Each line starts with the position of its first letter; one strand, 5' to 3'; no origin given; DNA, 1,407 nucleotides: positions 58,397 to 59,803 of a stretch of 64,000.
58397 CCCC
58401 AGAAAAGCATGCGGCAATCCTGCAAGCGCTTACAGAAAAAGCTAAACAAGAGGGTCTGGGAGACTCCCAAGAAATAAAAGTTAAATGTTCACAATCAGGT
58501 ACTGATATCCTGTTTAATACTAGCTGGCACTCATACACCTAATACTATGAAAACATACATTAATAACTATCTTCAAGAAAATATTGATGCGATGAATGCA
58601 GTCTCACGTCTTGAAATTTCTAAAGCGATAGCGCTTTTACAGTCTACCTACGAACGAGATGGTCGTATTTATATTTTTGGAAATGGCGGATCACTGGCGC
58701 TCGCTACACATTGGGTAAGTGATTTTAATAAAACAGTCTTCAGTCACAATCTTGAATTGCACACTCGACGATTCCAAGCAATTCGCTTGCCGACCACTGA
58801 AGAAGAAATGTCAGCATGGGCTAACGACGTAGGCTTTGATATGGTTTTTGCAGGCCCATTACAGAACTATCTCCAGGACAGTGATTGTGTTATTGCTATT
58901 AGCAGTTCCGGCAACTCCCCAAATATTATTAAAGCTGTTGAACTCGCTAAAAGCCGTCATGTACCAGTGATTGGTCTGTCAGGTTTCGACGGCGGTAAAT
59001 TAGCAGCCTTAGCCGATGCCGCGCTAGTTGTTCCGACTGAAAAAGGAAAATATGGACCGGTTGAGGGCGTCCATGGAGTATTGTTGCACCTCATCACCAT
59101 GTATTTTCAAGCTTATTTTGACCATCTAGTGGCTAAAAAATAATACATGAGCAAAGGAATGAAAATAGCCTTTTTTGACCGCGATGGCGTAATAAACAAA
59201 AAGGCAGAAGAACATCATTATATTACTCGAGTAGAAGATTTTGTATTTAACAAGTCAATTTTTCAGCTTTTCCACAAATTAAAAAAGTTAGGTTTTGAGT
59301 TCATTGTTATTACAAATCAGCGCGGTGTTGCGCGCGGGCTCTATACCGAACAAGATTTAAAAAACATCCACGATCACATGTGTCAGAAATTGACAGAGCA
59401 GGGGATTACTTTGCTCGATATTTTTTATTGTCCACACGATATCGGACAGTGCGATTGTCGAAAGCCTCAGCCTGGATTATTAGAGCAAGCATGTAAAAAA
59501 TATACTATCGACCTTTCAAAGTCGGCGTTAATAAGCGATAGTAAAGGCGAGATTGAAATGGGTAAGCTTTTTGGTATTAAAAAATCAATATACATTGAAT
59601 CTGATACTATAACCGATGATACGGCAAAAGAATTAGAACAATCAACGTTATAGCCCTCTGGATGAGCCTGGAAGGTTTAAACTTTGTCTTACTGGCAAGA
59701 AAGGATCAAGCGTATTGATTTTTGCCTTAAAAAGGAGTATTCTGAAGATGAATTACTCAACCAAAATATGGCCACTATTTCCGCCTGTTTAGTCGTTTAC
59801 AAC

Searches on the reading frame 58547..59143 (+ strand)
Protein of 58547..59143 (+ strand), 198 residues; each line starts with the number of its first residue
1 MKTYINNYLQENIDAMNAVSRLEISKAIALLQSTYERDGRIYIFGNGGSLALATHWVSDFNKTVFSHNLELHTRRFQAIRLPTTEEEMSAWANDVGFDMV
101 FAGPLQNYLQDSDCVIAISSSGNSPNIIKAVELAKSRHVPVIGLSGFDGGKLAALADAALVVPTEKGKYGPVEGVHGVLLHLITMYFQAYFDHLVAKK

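Call 9: search_protein_families(library=ncbifam, proteins=[window:58547-59143:+], max_evalue=0.00001)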
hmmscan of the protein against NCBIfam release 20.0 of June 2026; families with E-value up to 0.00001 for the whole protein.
window:58547-59143:+ (198 aa): 11 families
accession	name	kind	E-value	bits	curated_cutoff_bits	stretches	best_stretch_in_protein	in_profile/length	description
TIGR00441.1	gmhA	equivalog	2.9e-27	95.6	209.45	1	29-185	2-151/154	D-sedoheptulose 7-phosphate isomerase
NF010546.0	PRK13936.1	equivalog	3.9e-27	95.3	276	1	9-183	15-184/197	phosphoheptose isomerase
NF001628.0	PRK00414.1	equivalog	4.7e-23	81.8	265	1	22-185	28-184/192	D-sedoheptulose 7-phosphate isomerase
NF010547.0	PRK13938.1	equivalog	4.8e-19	68.8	320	1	17-186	23-186/196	D-sedoheptulose 7-phosphate isomerase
NF008138.0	PRK10886.1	equivalog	2.7e-18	66.4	352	1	4-156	8-154/196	DnaA initiator-associating protein DiaA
NF002805.0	PRK02947.1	subfamily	7.5e-10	38.4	135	1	4-144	3-140/247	sugar isomerase domain-containing protein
NF003915.0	PRK05441.1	subfamily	6.9e-09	35.1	168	1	109-164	129-184/300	N-acetylmuramic acid 6-phosphate etherase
NF040776.2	AlsR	equivalog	1.8e-08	33.6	400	1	108-167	173-232/279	transcriptional repressor AlsR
NF008458.0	PRK11337.1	equivalog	8.8e-08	31.4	378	1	108-165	185-242/293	MurR/RpiR family transcriptional regulator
TIGR03127.2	RuMP_HxlB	equivalog_domain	8.6e-07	29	160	0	108-166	69-127/178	6-phospho-3-hexuloisomerase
NF009222.0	PRK12570.1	subfamily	3.6e-06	26.1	255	0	23-161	54-188/307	N-acetylmuramic acid 6-phosphate etherase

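Call 75: search_protein_families(library=pfam, proteins=[window:58547-59143:+], max_evalue=0.00001)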
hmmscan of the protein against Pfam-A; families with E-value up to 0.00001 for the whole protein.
window:58547-59143:+ (198 aa): 2 families
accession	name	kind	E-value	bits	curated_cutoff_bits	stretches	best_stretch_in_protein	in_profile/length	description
PF13580.11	SIS_2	-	2.6e-16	60.3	27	1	8-146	5-138/138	SIS domain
PF01380.27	SIS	-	3.5e-11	43.5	25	1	108-168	50-110/131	SIS domain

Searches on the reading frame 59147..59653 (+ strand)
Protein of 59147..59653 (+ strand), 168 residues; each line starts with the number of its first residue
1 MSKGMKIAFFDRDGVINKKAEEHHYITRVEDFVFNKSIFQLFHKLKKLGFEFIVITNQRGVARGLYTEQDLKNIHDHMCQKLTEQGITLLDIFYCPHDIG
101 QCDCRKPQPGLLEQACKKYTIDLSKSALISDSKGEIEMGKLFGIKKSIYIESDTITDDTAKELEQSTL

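Call 9: search_protein_families(library=ncbifam, proteins=[window:59147-59653:+], max_evalue=0.00001)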
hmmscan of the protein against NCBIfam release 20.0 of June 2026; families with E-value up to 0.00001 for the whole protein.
window:59147-59653:+ (168 aa): 10 families
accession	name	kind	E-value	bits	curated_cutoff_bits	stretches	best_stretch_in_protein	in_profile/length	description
NF006506.0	PRK08942.1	equivalog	1e-42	145.7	178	1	5-164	3-161/182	D-glycero-beta-D-manno-heptose 1,7-bisphosphate 7-phosphatase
NF050049.1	HBPPhtaseGmhB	domain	2.7e-36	124.9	250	1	6-164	4-158/171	D-glycero-alpha-D-manno-heptose-1,7-bisphosphate 7-phosphatase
TIGR00213.1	GmhB_yaeD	subfamily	7e-36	123.5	149.6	1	6-154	2-154/176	D-glycero-beta-D-manno-heptose 1,7-bisphosphate 7-phosphatase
TIGR01656.1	Histidinol-ppas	subfamily_domain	1.3e-35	122.5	84.15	1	8-148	3-144/149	histidinol-phosphate phosphatase domain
NF003937.0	PRK05446.1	equivalog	3.2e-28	98.8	443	1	6-161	4-160/355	bifunctional histidinol-phosphatase/imidazoleglycerol-phosphate dehydratase HisB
TIGR01261.1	hisB_Nterm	equivalog_domain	3.5e-27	94.9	140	1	6-152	2-149/161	histidinol-phosphatase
TIGR01662.1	HAD-SF-IIIA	subfamily_domain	2.9e-26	92.2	44.6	1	6-146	1-135/141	HAD-IIIA family hydrolase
NF005264.0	PRK06769.1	equivalog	1.5e-17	64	217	1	5-140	4-127/175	HAD-IIIA family hydrolase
TIGR01664.1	DNA-3'-Pase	equivalog_domain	1.5e-07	31.5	107.65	1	5-134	13-138/167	DNA 3'-phosphatase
TIGR01663.1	PNK-3'Pase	equivalog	4.9e-06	25.2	502.8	1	5-83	164-243/520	bifunctional polynucleotide phosphatase/kinase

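Call 75: search_protein_families(library=pfam, proteins=[window:59147-59653:+], max_evalue=0.00001)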
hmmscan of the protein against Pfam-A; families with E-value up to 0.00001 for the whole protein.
window:59147-59653:+ (168 aa): 3 families
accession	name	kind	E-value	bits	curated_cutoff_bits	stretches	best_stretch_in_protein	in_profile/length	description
PF08645.17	PNK3P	-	2.5e-11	44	22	1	6-135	1-129/161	Polynucleotide kinase 3 phosphatase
PF00702.32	Hydrolase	-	8.2e-07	30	26.4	1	22-143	86-191/191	haloacid dehalogenase-like hydrolase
PF13242.12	Hydrolase_like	-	6e-06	26.5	22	0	104-146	2-45/75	HAD-hyrolase-like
